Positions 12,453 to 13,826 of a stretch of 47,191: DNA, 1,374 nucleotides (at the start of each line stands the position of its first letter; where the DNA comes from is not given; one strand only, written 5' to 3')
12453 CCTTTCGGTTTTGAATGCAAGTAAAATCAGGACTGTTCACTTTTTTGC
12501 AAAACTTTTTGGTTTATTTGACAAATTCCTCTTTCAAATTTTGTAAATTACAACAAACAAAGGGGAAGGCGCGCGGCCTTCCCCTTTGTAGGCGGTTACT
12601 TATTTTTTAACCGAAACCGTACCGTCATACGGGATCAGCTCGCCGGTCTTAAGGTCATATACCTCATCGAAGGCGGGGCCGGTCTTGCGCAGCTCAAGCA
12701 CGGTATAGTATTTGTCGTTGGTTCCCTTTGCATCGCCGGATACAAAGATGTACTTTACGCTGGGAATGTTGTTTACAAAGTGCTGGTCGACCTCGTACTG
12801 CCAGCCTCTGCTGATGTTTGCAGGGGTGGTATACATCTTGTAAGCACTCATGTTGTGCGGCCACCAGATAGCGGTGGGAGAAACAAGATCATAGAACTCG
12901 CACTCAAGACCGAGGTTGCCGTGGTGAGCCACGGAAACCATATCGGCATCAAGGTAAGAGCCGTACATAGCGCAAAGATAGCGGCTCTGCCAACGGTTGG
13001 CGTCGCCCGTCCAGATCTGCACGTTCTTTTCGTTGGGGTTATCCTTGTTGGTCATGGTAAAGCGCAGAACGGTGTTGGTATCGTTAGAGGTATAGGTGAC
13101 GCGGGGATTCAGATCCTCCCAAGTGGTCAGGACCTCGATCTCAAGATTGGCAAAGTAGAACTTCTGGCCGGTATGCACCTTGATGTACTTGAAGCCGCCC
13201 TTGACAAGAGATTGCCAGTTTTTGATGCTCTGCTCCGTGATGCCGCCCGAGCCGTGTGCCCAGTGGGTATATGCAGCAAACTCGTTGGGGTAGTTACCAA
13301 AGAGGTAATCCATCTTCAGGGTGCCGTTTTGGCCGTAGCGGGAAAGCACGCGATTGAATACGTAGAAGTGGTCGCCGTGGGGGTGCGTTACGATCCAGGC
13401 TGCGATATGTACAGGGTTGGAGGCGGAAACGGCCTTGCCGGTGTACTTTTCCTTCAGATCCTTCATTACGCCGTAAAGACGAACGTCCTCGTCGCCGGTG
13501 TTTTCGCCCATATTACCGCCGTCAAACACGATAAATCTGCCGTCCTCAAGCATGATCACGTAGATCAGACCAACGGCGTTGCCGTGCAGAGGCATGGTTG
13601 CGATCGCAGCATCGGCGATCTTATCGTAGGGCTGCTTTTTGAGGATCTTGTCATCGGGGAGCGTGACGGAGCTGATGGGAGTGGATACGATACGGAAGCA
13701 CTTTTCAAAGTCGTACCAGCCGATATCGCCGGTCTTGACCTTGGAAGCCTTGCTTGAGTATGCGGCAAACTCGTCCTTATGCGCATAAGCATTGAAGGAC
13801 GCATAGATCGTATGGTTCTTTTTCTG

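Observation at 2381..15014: Five tandem paralogs of an ~800-aa lipoprotein ending in a ComEC-type MBL-fold domain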

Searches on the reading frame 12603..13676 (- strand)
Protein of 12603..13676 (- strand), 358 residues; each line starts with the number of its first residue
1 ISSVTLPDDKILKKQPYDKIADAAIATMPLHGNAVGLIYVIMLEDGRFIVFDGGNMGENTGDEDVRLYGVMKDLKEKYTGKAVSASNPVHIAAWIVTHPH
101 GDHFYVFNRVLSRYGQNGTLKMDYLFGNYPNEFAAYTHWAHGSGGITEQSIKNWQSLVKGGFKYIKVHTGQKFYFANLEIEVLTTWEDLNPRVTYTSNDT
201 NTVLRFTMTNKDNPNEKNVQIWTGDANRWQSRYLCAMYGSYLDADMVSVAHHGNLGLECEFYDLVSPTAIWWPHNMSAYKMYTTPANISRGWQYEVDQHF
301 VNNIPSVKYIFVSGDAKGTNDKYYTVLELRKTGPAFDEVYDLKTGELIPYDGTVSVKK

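Call 41: predict_structure(alignment_id=A3)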
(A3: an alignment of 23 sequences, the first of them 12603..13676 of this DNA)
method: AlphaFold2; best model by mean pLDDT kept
length: 358 residues; sequences in the alignment: 23
mean_pLDDT: 86.7   pTM: 0.89
mean pLDDT of the five models: 86.7, 86.6, 86.5, 86.0, 85.4
residues with pLDDT >= 90: 206; 70-90: 103; 50-70: 36; < 50: 13
segments of 3 or more residues with pLDDT < 50: 135-143
pLDDT, mean of each block of 10 residues (from residue 1): 71 96 92 75 98 76 89 96 97 91 89 97 89 47 67 95 93 98 85 59 95 95 88 94 95 71 96 87 86 84 93 77 89 95 92 81
secondary structure, 60 per line:
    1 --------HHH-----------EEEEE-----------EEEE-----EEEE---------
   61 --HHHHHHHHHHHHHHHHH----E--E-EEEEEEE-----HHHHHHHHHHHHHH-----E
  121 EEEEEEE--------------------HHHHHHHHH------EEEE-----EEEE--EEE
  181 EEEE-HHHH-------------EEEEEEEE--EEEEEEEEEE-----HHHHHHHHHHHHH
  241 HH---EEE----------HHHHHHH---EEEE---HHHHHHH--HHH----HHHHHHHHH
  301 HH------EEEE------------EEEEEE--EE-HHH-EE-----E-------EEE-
elements in order: E23-27 E39-42 E48-51 H63-79 E89-95 H101-114 E120-127 H148-156 E163-166 E172-175 E178-184 H186-189 E203-210 E213-222 H228-242 E246-248 H259-265 E269-272 H276-282 H292-302 E309-312 E325-330 E355-357
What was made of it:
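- The MBL-only model has pLDDT 86.7 (call 41).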

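Call 43: fold_search(model_id=the predicted structure, library=pdb)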
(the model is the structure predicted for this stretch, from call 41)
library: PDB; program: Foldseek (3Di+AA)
matches with E <= 10: 509; with E <= 0.001: 109
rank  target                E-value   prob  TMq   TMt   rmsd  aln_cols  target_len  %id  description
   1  2bib                  1.7e-12  1.00  0.54  0.38   6.8       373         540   15  Crystal structure of the complete modular teichioic acid phosphorylcholine esterase Pce (CbpE) from Streptococcus pneumo (released 2005-05-09)
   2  9ic4                  8.5e-12  1.00  0.51  0.67   6.8       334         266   15  Crystal structure of beta-lactamase-like domain of ComEC from Moorella glycerini (released 2025-10-01)
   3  1wra_B                1.2e-11  1.00  0.59  0.67   5.5       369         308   14  Crystal Structure of Phosphorylcholine Esterase Domain of the Virulence Factor Choline Binding Protein E from Streptoc (released 2005-05-31)
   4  1wra_A                7.2e-11  1.00  0.57  0.66   5.5       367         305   15  Crystal Structure of Phosphorylcholine Esterase Domain of the Virulence Factor Choline Binding Protein E from Streptoc (released 2005-05-31)
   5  8gyg_B                2.0e-10  1.00  0.44  0.50  10.2       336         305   13  Purification ,Crystallization and X-ray Diffraction analysis of a novel arysulfatase from Pseudoalteromonas atlantica  (released 2023-10-18)
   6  8gyg_A                8.7e-10  1.00  0.45  0.53   6.2       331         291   13  Purification ,Crystallization and X-ray Diffraction analysis of a novel arysulfatase from Pseudoalteromonas atlantica  (released 2023-10-18)
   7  6kns_C                5.8e-09  1.00  0.45  0.63   5.6       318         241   13  Crystal structure of the metallo-beta-lactamase fold protein YhfI from Bacillus subtilis (space group I4122) (released 2019-09-18)
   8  7bz3_C                8.9e-08  1.00  0.47  0.50  12.6       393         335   12  The mutant variant of PNGM-1. H257 was substituted for alanine to study substrate binding. (released 2021-04-28)
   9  6j4n_A                1.1e-07  1.00  0.49  0.47  11.0       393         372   11  Structure of papua new guinea MBL-1(PNGM-1) native (released 2019-02-27)
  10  7bz3_D                3.9e-07  1.00  0.46  0.50   8.3       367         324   11  The mutant variant of PNGM-1. H257 was substituted for alanine to study substrate binding. (released 2021-04-28)
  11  3x2y_A                4.4e-07  1.00  0.38  0.54   8.7       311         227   13  Crystal structure of metallo-beta-lactamase H8A from Thermotoga maritima (released 2016-02-17)
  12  7bzi_B                4.9e-07  1.00  0.47  0.46  15.8       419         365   12  The mutant variant of PNGM-1. H91 was substituted for alanine to study metal coordination. (released 2021-04-28)
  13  1y44_A                5.6e-07  1.00  0.42  0.54   5.5       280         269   10  Crystal structure of RNase Z (released 2005-01-25)
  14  3x2x_A                5.9e-07  1.00  0.34  0.50   8.0       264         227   13  Crystal structure of metallo-beta-lactamase H48A from Thermotoga maritima (released 2016-02-17)
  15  3x2z_A                8.0e-07  1.00  0.34  0.50   8.1       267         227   13  Crystal structure of metallo-beta-lactamase in complex with nickel from Thermotoga maritima (released 2016-02-17)
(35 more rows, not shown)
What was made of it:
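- On Pce/CbpE choline-binding phosphorylcholine esterases: Pce is the top Foldseek match: 2bib at E 1.7e-12 and 1wra at E 1.2e-11, TM 0.67 (call 43).
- On Class B (metallo) beta-lactamases: The best beta-lactamase-type hits (PNGM-1, Rm3) have E 1e-7 to 1e-5, well behind Pce and ComEC (call 43).
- On MBL-fold sulfatases: 8gyg matches at E 2e-10 but with lower TM (0.50-0.53) than Pce and ComEC (call 43).
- Closest known: Pce / CbpE, teichoic-acid phosphorylcholine esterase of Streptococcus pneumoniae. Same: It is the best structural match of the MBL domain (Foldseek E 1.7e-12, TM 0.67 on target; call 43).
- Closest known: ComEC/Rec2 beta-lactamase-like C-terminal domain. Same: It is the second-best structural match (E 8.5e-12, call 43).
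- Closest known: MBL-fold arylsulfatase of Pseudoalteromonas atlantica. Same: It shares the MBL fold and gives Foldseek E 2e-10 with the MBL domain (call 43).
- Structural matches (call 43). The ComEC MBL domain is the second-best structural match (E 8.5e-12, call 43). RNase J and RNase Z appear among the Foldseek hits (call 43). Pce, the top structural hit (call 43), is a phosphocholine esterase. The structural match is weaker (TM on target 0.50-0.53, against 0.67 for Pce and ComEC; call 43). PNGM-1, UlaG and YhfI are among the Foldseek hits (call 43).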

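Call 48: search_solved_structures(query=A3, max_evalue=10, show_alignments=5)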
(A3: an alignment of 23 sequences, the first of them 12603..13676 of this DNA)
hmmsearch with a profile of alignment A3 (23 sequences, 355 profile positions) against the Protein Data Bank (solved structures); distinct sequences matched with E-value up to 10: 25.
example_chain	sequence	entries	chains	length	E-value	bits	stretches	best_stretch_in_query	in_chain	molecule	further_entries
3bk1_A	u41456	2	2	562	0.051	15.7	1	87-106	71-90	Metal dependent hydrolase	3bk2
9vc6_A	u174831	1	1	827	0.057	15.6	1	218-277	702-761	Competence protein ComEC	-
5haa_A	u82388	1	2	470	0.15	14.2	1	83-116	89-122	Ribonuclease J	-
5ws2_A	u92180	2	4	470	0.15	14.2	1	83-116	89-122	Ribonuclease J | MPY-RNase J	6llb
9ic4_A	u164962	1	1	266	0.25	13.5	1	239-276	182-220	Competence protein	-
7e3v_A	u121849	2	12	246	0.34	13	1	88-131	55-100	UPF0173 metal-dependent hydrolase C7P97_11315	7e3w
4xwt_A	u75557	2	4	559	0.34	13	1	90-106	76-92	DR2417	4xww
9v1i_lH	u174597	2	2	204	0.61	12.2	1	244-320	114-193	60S ribosomal protein L6, putative | Large ribosomal subunit protein eL6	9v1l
7pcr_A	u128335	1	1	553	0.61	12.2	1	90-112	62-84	Ribonuclease J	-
9v21_lH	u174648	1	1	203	0.63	12.1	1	244-320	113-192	Large ribosomal subunit protein eL6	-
9v24_lH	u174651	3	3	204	0.64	12.1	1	244-320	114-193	Large ribosomal subunit protein eL6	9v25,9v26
30bt_A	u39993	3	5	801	1.1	11.4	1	239-276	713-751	Beta-lactamase-like domain | ComEC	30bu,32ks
2xf4_A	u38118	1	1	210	1.3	11.1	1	89-115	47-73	HYDROXYACYLGLUTATHIONE HYDROLASE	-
8dq0_A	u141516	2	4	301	1.7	10.7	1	88-136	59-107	2-aminobenzoylacetyl-CoA thioesterase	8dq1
7l0b_A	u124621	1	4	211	1.7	10.7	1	91-114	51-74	Hydroxyacylglutathione hydrolase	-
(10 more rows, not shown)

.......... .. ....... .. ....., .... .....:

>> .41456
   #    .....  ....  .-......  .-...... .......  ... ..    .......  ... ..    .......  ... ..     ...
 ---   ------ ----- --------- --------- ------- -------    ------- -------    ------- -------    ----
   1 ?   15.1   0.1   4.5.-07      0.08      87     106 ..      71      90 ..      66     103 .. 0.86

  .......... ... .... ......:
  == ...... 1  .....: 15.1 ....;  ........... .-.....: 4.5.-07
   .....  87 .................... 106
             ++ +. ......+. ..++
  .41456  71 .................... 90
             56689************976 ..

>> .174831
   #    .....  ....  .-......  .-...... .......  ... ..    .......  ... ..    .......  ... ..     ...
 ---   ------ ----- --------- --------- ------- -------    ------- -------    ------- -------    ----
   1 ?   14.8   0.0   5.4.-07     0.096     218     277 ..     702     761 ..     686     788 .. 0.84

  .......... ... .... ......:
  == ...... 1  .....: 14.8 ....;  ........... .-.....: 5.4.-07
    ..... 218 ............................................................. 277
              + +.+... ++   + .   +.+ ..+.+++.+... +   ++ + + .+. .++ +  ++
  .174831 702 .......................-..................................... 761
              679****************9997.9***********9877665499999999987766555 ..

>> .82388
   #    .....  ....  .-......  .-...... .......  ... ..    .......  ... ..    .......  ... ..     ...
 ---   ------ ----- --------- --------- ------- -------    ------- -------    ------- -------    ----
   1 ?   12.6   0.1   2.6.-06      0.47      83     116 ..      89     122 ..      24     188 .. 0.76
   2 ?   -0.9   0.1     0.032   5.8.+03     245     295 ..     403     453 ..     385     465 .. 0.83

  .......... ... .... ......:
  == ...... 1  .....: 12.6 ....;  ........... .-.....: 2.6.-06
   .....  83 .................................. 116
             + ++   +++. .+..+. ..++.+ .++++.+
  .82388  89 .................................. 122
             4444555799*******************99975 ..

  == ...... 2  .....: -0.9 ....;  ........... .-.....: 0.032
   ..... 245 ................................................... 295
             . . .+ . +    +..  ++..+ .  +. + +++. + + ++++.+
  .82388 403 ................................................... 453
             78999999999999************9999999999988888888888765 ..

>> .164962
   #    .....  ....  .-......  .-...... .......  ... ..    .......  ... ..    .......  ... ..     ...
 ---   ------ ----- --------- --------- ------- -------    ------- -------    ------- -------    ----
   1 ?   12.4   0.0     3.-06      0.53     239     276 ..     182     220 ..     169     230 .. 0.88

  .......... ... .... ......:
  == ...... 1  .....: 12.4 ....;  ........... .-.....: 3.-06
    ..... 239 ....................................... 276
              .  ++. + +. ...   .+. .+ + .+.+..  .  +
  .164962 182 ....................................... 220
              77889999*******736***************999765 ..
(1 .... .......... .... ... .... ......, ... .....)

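Call 73: find_homologous_proteins(query=A3, max_evalue=0.001)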
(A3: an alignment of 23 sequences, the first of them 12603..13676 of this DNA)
Query A3 (23 sequences) (358 aa, profile of the alignment): 82 proteins with E <= 0.001 among 3747 candidates.
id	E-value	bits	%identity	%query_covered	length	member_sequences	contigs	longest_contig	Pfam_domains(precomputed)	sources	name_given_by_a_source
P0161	1.1e-148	513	49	100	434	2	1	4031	-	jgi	-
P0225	1.5e-143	496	52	96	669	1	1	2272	-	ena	-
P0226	9.5e-138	477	51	96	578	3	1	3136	-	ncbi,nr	ncbi:MAG: hypothetical protein J6S14_06460 [Clostridia bacterium]|nr:hypothetical protein [Clostridi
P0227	3.2e-137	475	48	94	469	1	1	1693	PF00753.34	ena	-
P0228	8.9e-136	471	45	100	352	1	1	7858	PF00753.34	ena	-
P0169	1.2e-133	464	43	98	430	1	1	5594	-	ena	-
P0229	2.9e-129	449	44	96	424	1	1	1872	-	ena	-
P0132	6.3e-125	435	42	98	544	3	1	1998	-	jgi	jgi:hypothetical protein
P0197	3.0e-121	423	43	96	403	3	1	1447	-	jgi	jgi:hypothetical protein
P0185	2.6e-119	416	41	100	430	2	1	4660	PF00753.34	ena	-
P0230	5.5e-118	412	46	87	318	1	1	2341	-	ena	-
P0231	1.1e-116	408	54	76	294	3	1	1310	-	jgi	-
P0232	1.8e-108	381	38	99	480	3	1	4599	-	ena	-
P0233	5.0e-88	314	60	55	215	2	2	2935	-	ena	-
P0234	2.2e-87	311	59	56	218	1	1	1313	-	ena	-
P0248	5.6e-46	175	32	65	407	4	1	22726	PF00753.34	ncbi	-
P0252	3.7e-45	173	33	67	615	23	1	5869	-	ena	-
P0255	1.0e-44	171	31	69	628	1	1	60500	PF00753.34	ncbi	-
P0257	1.9e-44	170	30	66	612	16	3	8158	PF00753.34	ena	-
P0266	1.6e-43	167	30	69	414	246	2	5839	PF00753.34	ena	-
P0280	1.1e-40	158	28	76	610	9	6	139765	PF00753.34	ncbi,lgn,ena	-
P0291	2.3e-33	134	29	77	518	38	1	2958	PF00753.34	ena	-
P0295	8.8e-32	129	30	75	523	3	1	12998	PF07100.17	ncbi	-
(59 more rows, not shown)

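Call 74: find_encoding_contigs(protein=P0280, flank=8000, max_places=3)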
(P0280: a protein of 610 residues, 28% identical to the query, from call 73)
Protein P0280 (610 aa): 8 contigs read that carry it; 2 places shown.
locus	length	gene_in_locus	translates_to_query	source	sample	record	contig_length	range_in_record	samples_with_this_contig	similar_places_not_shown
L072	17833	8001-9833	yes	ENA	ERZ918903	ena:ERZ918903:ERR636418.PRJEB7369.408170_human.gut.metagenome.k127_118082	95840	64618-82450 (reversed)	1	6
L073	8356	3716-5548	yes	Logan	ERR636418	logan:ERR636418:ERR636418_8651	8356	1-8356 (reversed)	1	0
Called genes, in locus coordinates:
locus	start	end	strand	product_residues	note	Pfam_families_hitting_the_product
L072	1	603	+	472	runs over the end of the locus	PF01171:ATP_bind_3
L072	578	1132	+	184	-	PF00156:Pribosyltran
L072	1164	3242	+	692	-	PF00004:AAA, PF17862:AAA_lid_3, PF01434:Peptidase_M41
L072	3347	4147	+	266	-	PF12833:HTH_18, PF00165:HTH_AraC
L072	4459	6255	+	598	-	-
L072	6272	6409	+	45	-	-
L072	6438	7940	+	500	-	-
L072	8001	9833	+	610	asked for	PF00753:Lactamase_B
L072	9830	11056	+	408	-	-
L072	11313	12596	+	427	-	PF07690:MFS_1 (weak), PF13347:MFS_2 (weak)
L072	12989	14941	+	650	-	PF16334:DUF4964, PF17168:DUF5127, PF16335:GtaA_6_Hairpin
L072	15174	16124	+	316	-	PF00165:HTH_AraC (weak), PF12833:HTH_18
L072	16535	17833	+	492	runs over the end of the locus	-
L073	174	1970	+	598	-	-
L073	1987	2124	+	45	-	-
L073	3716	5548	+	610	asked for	PF00753:Lactamase_B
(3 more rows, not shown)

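Call 75: find_encoding_contigs(protein=P0255, flank=8000, max_places=2)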
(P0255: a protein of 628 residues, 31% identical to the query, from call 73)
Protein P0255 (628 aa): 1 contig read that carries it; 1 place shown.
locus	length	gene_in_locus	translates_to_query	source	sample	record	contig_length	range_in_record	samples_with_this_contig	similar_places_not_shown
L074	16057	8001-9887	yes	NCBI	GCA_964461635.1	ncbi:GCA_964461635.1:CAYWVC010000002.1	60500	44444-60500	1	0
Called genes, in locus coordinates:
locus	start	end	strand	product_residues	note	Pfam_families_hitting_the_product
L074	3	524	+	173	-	PF14512:TM1586_NiRdase (faint), PF00881:Nitroreductase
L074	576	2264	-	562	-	PF05157:MshEN, PF00437:T2SSE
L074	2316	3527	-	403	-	PF00482:T2SSF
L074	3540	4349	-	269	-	PF06750:A24_N_bact, PF01478:Peptidase_A24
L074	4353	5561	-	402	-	-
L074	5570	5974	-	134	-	-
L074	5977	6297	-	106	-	-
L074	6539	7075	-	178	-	-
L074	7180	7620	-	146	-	PF07963:N_methyl (weak)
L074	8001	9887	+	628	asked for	PF00753:Lactamase_B (weak)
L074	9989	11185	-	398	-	PF00389:2-Hacid_dh, PF02826:2-Hacid_dh_C, PF03446:NAD_binding_2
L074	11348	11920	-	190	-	PF12685:SpoIIIAH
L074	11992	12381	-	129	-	-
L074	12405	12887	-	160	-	-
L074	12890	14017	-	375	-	PF09546:Spore_III_AE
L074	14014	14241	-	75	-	PF06686:SpoIIIAC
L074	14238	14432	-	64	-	PF06686:SpoIIIAC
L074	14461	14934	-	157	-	PF09548:Spore_III_AB (weak)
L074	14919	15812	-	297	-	PF19568:Spore_III_AA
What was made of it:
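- One sister-family gene lies next to a type IV/competence-type pilus cluster (L074, call 75).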

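Call 77: list_cluster_members(proteins=[P0266, P0291, P0252, P0257, P0280, P0295, P0248])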
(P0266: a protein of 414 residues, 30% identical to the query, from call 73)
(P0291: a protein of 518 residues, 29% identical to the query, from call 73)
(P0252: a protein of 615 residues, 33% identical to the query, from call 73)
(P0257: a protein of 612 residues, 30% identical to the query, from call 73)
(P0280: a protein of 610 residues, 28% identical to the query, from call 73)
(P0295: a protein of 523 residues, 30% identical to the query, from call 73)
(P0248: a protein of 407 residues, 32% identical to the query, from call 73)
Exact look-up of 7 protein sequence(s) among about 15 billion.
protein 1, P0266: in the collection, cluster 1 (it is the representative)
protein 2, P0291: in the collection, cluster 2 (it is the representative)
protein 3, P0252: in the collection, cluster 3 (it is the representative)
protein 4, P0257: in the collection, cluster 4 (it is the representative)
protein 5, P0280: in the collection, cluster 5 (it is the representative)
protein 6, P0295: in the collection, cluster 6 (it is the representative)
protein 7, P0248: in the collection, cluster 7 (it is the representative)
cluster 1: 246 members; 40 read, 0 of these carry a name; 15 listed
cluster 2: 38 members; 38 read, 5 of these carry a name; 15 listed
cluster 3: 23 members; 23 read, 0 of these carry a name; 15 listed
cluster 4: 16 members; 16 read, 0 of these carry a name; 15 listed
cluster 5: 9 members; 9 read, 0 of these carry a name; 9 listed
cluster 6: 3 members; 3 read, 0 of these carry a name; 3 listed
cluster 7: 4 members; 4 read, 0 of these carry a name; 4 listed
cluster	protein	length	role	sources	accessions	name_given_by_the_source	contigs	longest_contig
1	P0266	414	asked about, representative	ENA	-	-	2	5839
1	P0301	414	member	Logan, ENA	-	-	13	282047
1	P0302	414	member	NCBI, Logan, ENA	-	-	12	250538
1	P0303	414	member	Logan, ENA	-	-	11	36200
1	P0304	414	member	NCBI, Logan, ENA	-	-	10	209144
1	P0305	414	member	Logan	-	-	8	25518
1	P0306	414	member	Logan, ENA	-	-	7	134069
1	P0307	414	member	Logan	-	-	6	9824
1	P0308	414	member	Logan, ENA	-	-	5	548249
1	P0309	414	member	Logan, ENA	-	-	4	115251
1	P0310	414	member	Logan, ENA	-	-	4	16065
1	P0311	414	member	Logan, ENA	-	-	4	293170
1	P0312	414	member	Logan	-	-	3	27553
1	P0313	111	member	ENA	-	-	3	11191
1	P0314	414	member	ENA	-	-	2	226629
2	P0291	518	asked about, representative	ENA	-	-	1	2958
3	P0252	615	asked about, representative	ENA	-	-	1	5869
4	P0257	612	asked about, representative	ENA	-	-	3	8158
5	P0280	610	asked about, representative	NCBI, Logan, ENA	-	-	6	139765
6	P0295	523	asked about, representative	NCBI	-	-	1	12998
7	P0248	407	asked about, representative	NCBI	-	-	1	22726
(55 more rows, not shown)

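Call 78: find_encoding_contigs(protein=P0266, flank=9000, max_places=3)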
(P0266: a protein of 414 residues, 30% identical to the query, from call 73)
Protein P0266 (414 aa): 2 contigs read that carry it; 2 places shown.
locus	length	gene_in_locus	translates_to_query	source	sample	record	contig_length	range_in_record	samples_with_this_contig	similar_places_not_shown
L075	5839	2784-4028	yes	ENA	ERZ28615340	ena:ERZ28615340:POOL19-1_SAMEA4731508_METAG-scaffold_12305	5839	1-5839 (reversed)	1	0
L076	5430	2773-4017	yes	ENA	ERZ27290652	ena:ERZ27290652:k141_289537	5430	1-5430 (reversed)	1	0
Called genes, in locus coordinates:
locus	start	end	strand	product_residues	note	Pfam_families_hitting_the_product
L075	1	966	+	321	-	?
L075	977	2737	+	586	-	PF00753:Lactamase_B (weak), PF12706:Lactamase_B_2 (weak)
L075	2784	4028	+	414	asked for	PF00753:Lactamase_B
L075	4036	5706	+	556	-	-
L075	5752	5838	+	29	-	?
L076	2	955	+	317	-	?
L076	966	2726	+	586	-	PF00753:Lactamase_B (weak), PF12706:Lactamase_B_2 (weak)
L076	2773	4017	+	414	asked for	PF00753:Lactamase_B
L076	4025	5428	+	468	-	?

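Call 79: find_encoding_contigs(protein=P0252, flank=9000, max_places=2)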
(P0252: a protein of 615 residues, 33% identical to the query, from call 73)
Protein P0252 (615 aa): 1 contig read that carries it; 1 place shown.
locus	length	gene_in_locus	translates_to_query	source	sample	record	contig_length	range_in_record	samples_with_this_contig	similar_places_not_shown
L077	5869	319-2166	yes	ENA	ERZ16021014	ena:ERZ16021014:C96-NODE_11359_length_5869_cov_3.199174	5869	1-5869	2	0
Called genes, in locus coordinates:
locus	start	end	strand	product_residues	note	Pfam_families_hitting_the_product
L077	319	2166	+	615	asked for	-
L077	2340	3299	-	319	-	PF00892:EamA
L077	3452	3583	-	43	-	-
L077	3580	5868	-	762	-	?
